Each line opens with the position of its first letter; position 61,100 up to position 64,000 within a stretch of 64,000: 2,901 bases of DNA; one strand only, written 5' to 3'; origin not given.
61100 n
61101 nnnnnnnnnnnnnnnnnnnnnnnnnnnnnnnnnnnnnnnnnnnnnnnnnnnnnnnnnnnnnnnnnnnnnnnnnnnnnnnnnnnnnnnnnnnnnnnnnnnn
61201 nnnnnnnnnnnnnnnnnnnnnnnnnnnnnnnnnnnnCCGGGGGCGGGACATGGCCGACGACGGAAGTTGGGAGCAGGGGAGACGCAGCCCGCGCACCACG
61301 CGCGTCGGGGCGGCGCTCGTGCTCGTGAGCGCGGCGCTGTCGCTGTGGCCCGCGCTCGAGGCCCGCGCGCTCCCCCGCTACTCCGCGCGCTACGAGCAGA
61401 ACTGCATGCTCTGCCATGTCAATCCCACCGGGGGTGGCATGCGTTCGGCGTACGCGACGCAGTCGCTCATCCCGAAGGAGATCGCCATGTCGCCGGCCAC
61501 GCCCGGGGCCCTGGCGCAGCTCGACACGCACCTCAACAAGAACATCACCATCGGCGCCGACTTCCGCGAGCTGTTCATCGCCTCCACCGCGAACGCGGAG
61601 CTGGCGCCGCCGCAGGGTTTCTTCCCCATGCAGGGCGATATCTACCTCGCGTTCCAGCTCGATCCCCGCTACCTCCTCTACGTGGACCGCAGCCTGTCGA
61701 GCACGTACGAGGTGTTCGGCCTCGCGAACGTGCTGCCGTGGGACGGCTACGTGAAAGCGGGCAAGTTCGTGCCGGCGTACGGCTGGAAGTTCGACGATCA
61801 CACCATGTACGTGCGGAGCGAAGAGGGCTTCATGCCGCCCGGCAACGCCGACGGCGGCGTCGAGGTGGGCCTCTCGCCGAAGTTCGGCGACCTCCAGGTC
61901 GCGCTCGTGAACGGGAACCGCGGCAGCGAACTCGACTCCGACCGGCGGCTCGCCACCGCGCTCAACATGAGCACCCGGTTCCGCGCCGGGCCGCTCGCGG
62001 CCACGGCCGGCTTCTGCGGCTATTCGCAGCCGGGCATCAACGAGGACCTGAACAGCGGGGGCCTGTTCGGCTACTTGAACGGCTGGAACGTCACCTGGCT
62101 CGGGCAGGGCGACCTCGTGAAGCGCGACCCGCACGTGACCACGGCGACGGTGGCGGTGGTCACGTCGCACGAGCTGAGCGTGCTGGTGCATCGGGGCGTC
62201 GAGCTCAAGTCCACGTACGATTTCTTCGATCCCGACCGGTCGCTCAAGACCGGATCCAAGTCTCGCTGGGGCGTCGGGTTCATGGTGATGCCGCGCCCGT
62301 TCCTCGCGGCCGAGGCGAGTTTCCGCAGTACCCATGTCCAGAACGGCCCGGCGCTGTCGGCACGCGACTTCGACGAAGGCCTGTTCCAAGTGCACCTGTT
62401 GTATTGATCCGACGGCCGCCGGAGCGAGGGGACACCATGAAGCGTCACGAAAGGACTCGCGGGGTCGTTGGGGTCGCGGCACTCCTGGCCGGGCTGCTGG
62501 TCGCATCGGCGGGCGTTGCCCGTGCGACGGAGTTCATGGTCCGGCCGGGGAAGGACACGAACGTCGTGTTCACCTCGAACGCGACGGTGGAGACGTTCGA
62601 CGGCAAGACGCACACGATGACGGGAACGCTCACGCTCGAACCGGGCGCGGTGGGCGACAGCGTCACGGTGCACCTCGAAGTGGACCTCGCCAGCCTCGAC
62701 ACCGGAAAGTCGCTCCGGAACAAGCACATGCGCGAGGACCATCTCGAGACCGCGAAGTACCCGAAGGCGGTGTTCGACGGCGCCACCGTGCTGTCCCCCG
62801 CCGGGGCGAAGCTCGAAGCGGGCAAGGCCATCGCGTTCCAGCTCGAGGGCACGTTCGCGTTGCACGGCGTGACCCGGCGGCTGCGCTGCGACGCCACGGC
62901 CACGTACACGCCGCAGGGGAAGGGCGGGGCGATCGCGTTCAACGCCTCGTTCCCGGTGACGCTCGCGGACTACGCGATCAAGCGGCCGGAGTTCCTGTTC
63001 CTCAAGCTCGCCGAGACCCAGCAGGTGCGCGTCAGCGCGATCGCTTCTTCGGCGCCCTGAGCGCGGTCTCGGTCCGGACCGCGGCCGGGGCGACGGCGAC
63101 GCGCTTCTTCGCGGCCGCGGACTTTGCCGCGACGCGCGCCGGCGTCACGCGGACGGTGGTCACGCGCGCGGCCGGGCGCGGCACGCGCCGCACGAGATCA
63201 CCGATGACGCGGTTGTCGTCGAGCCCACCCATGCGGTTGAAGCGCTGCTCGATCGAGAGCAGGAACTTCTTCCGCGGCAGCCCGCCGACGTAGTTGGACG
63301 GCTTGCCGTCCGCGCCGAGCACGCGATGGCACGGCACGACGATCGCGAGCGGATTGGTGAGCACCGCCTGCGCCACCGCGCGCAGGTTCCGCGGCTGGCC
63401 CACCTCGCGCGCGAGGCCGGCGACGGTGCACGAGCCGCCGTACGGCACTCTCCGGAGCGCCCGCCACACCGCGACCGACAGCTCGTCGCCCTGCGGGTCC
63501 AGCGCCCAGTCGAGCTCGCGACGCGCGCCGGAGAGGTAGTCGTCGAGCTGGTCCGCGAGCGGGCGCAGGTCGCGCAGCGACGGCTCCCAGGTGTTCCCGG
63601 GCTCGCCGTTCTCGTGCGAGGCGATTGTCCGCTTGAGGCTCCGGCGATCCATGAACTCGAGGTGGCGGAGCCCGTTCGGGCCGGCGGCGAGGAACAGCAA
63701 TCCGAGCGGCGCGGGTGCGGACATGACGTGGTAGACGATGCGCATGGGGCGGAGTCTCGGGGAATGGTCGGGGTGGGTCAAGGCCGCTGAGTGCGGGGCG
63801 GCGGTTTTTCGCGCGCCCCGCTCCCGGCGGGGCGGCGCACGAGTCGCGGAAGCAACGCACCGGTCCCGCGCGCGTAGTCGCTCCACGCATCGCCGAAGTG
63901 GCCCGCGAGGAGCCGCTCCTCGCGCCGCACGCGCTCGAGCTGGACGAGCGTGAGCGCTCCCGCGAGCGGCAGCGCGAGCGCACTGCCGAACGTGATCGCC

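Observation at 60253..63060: Exported three-gene module of a lipoprotein monoheme cytochrome, a Cyc2-like cytochrome-porin fusion and YceI: candidate outer-membrane electron conduit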

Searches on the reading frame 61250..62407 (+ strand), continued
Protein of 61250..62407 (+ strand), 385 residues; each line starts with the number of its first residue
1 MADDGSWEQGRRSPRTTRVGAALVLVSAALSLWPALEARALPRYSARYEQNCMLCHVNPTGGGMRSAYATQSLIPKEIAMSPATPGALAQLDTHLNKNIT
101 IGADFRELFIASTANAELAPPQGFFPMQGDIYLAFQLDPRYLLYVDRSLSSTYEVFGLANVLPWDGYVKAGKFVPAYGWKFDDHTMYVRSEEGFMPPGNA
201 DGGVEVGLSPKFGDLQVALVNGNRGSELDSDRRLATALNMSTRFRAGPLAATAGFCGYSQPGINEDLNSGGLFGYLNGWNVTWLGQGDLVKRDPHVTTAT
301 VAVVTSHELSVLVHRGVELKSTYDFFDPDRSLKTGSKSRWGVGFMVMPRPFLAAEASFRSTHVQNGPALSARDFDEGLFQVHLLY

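Call 64: find_homologous_proteins(query=A4, max_evalue=1e-10)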
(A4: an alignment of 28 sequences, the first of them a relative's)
Query A4 (28 sequences) (415 aa, profile of the alignment): 508 proteins with E <= 1e-10 among 8000 candidates; the best 120 are listed.
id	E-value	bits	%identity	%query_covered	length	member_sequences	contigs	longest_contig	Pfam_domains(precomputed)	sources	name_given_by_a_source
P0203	6.2e-135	468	100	100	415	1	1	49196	-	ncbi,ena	-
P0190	1.6e-132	460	42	93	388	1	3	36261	-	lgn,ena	-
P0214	3.2e-129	449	37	93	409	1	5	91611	-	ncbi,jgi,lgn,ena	-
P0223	5.9e-128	445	38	93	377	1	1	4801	-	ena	-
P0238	4.1e-126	439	36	98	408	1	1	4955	-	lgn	-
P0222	1.4e-125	437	38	93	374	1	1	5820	-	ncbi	-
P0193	1.9e-124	434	38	87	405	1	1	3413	-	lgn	-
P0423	3.1e-124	433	38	91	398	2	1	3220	-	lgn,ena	-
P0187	2.2e-123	430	39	92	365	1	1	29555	-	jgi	jgi:hypothetical protein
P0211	1.9e-122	427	46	93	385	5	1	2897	-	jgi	-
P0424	3.4e-122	426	44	93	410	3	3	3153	-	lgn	-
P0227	1.0e-121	425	36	97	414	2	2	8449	-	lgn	-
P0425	1.2e-120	421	39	93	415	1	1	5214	-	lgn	-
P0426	2.2e-120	420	38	93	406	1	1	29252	-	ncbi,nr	ncbi:MAG: hypothetical protein HY698_07750 [Deltaproteobacteria bacterium]|nr:hypothetical protein [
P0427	3.3e-120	420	45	93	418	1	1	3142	-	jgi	jgi:hypothetical protein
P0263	8.5e-118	412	32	96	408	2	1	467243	-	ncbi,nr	ncbi:MAG: hypothetical protein IT384_06810 [Deltaproteobacteria bacterium]|nr:hypothetical protein [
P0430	3.3e-117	410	39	92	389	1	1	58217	-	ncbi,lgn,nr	ncbi:MAG: hypothetical protein HYY06_07480 [Deltaproteobacteria bacterium]|nr:hypothetical protein [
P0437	6.8e-115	402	42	99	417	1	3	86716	-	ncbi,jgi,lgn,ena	-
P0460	9.2e-110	385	37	93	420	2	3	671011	-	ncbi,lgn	-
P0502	7.9e-99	349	30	83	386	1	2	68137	-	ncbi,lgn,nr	ncbi:MAG TPA: hypothetical protein VNN76_05830 [Bacteroidota bacterium]|nr:hypothetical protein [Bac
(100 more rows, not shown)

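Call 66: find_encoding_contigs(protein=P0263, flank=5000, max_places=1)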
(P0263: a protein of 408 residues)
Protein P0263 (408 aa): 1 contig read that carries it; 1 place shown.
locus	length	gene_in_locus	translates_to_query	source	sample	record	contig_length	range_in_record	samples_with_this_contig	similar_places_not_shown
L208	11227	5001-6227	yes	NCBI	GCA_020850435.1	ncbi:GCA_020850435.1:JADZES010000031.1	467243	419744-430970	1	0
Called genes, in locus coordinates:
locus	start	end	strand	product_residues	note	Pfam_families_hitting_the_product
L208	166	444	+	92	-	-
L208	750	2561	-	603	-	PF00664:ABC_membrane, PF00005:ABC_tran, PF13191:AAA_16 (weak)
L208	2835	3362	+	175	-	-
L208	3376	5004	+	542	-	PF00069:Pkinase, PF07714:PK_Tyr_Ser-Thr, PF03109:ABC1 (weak), PF08308:PEGA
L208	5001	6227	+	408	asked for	-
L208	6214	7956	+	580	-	-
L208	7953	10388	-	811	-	PF02629:CoA_binding, PF13380:CoA_binding_2, PF13607:Succ_CoA_lig, PF19045:Ligase_CoA_2, PF13549:ATP-grasp_5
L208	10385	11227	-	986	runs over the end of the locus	PF09364:XFP_N, PF03894:XFP, PF09363:XFP_C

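Call 67: find_encoding_contigs(protein=P0430, flank=7000, max_places=1)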
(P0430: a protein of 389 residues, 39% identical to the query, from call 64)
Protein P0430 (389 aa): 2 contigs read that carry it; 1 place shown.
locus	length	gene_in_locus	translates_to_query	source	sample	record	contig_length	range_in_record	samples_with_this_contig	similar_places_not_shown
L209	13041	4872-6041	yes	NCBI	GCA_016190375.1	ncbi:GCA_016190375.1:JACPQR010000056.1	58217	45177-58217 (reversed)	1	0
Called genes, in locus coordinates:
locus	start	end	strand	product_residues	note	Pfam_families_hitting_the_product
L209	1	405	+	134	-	?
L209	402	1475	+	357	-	PF00941:FAD_binding_5, PF03450:CO_deh_flav_C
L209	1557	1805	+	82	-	PF22513:FitA-like_RHH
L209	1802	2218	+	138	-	PF01850:PIN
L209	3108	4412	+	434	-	-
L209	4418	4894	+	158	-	PF00127:Copper-bind (weak)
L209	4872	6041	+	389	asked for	-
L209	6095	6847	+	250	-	PF13442:Cytochrome_CBB3, PF00034:Cytochrom_C, PF13442:Cytochrome_CBB3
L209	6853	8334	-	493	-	PF00072:Response_reg, PF00158:Sigma54_activat, PF01078:Mg_chelatase (faint), PF14532:Sigma54_activ_2, PF07724:AAA_2 (weak), PF07728:AAA_5, PF25601:AAA_lid_14, PF02954:HTH_8 (weak)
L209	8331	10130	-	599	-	PF08448:PAS_4, PF00512:HisKA (weak), PF02518:HATPase_c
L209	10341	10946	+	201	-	-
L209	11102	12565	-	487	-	PF00072:Response_reg, PF00158:Sigma54_activat, PF14532:Sigma54_activ_2, PF07728:AAA_5 (weak), PF25601:AAA_lid_14, PF02954:HTH_8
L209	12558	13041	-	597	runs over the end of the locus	PF00512:HisKA, PF02518:HATPase_c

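Call 68: find_encoding_contigs(protein=P0502, flank=5000, max_places=1)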
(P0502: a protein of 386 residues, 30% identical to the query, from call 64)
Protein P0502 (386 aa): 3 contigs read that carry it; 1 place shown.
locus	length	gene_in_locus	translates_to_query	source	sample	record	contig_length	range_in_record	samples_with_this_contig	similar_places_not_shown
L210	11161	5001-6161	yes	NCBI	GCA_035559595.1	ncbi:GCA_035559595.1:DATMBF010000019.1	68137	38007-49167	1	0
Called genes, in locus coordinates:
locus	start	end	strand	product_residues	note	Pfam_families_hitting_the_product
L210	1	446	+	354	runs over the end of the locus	PF00316:FBPase, PF18913:FBPase_C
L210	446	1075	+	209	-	PF00929:RNase_T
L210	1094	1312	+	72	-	PF10041:DUF2277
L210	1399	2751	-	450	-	PF04389:Peptidase_M28, PF01546:Peptidase_M20 (faint)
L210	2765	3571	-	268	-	PF01596:Methyltransf_3 (weak), PF13578:Methyltransf_24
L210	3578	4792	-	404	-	PF00291:PALP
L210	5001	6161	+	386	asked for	-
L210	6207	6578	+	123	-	PF07635:PSCyt1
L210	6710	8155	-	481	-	PF00224:PK, PF02887:PK_C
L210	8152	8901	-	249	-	PF02146:SIR2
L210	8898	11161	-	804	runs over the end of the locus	PF01804:Penicil_amidase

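Call 69: find_encoding_contigs(protein=P0214, flank=5000, max_places=1)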
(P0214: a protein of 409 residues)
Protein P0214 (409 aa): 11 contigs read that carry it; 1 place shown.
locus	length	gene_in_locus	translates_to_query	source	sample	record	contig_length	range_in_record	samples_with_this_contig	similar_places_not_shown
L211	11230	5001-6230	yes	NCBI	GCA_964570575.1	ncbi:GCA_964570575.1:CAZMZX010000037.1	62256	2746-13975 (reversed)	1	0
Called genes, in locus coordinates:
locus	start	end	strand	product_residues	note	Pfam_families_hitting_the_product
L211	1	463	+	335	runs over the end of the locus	-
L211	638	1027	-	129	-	-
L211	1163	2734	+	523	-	-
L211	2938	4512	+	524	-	-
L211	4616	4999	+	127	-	PF13473:Cupredoxin_1 (weak), PF00127:Copper-bind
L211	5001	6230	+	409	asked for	-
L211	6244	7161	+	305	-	PF00034:Cytochrom_C, PF13442:Cytochrome_CBB3, PF00034:Cytochrom_C (weak)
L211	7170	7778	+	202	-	PF00027:cNMP_binding, PF13545:HTH_Crp_2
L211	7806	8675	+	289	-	PF01209:Ubie_methyltran, PF13489:Methyltransf_23, PF08241:Methyltransf_11, PF08242:Methyltransf_12, PF13649:Methyltransf_25, PF13847:Methyltransf_31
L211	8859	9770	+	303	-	PF01467:CTP_transf_like (weak)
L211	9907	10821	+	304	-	PF13813:MBOAT_2 (weak)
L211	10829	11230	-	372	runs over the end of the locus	-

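Call 90: find_encoding_contigs(protein=P0460, flank=4000, max_places=1)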
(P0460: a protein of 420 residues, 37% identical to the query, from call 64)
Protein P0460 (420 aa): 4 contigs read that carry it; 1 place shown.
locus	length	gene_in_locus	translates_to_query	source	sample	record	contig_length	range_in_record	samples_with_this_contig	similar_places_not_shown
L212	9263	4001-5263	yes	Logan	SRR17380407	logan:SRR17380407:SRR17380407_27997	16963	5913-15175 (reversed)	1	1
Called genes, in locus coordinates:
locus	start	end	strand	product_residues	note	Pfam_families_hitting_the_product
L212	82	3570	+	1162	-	PF00041:fn3 (faint), PF00034:Cytochrom_C (faint), PF13442:Cytochrome_CBB3 (faint), PF14495:Cytochrom_C550 (faint), PF22297:PccH (faint), PF07635:PSCyt1 (weak)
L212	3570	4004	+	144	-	PF00127:Copper-bind (weak)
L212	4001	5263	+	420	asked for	-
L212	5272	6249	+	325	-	PF13442:Cytochrome_CBB3, PF00034:Cytochrom_C, PF13442:Cytochrome_CBB3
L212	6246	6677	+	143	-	-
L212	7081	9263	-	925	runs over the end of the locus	PF01833:TIG, PF01833:TIG, PF17963:Big_9, PF17803:Cadherin_4, PF17892:Cadherin_5, PF17963:Big_9, PF17803:Cadherin_4, PF17892:Cadherin_5, +5 more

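Call 91: find_encoding_contigs(protein=P0437, flank=4000, max_places=1)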
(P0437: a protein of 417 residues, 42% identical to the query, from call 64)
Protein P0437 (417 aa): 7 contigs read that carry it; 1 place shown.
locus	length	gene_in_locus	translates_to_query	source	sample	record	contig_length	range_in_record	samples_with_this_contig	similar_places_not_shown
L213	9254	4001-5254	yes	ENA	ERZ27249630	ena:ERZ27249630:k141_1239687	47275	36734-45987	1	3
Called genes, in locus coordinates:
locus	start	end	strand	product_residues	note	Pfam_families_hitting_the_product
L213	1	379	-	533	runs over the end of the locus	PF02776:TPP_enzyme_N, PF00205:TPP_enzyme_M, PF02775:TPP_enzyme_C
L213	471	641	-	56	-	-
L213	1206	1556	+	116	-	-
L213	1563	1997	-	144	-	-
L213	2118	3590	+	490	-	-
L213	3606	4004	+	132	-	PF00127:Copper-bind (weak)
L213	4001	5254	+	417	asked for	-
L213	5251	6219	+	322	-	PF00034:Cytochrom_C, PF13442:Cytochrome_CBB3, PF00034:Cytochrom_C, PF13442:Cytochrome_CBB3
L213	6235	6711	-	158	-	-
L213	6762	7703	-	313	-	-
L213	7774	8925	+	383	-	-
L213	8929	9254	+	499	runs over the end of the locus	PF03062:MBOAT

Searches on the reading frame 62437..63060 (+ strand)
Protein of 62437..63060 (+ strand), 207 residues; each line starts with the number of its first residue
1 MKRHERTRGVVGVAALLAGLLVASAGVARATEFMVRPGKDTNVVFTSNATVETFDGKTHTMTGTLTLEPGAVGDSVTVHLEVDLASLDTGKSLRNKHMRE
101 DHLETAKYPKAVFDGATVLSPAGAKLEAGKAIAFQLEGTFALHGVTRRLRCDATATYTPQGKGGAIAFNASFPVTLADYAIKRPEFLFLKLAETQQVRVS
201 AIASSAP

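Call 3: search_protein_families(library=pfam, proteins=[window:62437-63060:+], max_evalue=1)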
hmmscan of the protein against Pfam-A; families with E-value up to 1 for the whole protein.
window:62437-63060:+ (207 aa): 1 family
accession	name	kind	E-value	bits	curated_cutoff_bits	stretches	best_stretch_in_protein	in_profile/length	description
PF04264.18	YceI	-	2.5e-22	80.3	23.7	1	40-198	7-145/150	YceI-like domain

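Call 4: search_protein_families(library=ncbifam, proteins=[window:62437-63060:+], max_evalue=1)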
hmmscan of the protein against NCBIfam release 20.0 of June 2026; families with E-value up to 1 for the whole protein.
window:62437-63060:+ (207 aa): 2 families
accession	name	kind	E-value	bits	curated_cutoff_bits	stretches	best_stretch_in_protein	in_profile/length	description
NF002994.0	PRK03757.1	equivalog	3.2e-12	46.6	232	1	18-182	10-170/191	YceI family protein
NF001925.0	PRK00704.1-1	equivalog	0.19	11.4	366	0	119-155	74-110/199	photosystem I reaction center protein subunit XI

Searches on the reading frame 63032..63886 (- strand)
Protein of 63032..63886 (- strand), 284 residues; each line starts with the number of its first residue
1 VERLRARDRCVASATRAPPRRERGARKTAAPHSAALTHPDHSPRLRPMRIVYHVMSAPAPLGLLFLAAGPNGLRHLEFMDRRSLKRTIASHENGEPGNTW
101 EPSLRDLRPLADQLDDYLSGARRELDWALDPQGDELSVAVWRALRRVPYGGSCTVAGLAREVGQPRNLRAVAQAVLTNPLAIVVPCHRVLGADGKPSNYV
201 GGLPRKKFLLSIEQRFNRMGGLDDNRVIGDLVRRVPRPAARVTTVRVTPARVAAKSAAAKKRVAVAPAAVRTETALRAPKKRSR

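Call 31: search_protein_families(library=pfam, proteins=[window:63032-63886:-], max_evalue=0.00001)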
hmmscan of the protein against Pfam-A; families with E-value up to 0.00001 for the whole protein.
window:63032-63886:- (284 aa): 1 family
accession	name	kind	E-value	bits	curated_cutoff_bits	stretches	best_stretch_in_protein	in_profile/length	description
PF01035.26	DNA_binding_1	-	1.2e-24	86.3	27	1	138-214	4-80/81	6-O-methylguanine DNA methyltransferase, DNA binding domain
